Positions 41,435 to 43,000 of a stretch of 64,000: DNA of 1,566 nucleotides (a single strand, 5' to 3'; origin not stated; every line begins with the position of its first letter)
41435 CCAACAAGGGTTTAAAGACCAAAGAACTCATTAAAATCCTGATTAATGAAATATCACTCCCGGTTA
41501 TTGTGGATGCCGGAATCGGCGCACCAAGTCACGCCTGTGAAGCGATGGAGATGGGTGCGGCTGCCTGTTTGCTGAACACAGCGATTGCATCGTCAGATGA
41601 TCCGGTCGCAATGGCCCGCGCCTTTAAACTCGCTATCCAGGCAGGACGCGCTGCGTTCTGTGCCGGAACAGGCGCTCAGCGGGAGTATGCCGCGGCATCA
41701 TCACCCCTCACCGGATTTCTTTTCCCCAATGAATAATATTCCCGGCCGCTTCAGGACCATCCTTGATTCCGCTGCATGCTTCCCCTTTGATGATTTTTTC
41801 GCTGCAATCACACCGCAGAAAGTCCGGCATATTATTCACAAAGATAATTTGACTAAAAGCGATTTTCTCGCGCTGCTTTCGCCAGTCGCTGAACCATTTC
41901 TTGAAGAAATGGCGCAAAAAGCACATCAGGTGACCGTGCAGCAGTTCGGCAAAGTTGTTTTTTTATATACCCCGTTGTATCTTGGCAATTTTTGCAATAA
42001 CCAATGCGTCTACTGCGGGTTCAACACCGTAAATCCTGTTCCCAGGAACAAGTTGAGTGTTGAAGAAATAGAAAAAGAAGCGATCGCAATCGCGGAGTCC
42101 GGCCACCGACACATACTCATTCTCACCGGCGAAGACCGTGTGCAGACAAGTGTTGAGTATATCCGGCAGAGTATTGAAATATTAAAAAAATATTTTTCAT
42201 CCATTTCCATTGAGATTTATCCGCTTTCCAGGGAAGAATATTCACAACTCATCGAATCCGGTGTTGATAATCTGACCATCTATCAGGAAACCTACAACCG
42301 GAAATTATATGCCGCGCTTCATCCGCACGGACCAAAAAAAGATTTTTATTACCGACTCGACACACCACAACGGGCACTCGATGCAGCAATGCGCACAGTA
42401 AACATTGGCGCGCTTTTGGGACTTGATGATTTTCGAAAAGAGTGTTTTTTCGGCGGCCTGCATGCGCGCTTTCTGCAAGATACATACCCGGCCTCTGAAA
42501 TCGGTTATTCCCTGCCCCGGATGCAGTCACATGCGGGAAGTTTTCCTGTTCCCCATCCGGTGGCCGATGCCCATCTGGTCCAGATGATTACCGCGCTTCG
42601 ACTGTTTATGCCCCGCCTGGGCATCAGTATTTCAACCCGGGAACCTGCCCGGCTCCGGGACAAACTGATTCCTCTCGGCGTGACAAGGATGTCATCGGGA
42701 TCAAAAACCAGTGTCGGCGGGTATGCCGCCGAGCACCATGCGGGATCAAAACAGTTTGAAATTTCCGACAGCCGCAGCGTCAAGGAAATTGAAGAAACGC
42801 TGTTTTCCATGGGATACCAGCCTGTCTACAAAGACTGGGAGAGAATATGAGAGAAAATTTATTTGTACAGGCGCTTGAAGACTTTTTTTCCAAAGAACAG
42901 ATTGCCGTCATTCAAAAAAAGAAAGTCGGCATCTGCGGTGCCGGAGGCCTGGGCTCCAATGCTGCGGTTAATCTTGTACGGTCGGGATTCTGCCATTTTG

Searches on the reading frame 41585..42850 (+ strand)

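Call 56: search_protein_families(library=pfam, proteins=[window:41585-42850:+], max_evalue=0.00001)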
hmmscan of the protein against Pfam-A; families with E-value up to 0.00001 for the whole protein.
window:41585-42850:+ (421 aa): 2 families
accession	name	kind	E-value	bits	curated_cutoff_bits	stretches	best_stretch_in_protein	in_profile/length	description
PF04055.27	Radical_SAM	-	2.6e-17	63.9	29.5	1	133-281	3-155/166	Radical SAM superfamily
PF06968.18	BATS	-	3.1e-15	56.6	22.2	1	319-412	1-88/88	Biotin and Thiamin Synthesis associated domain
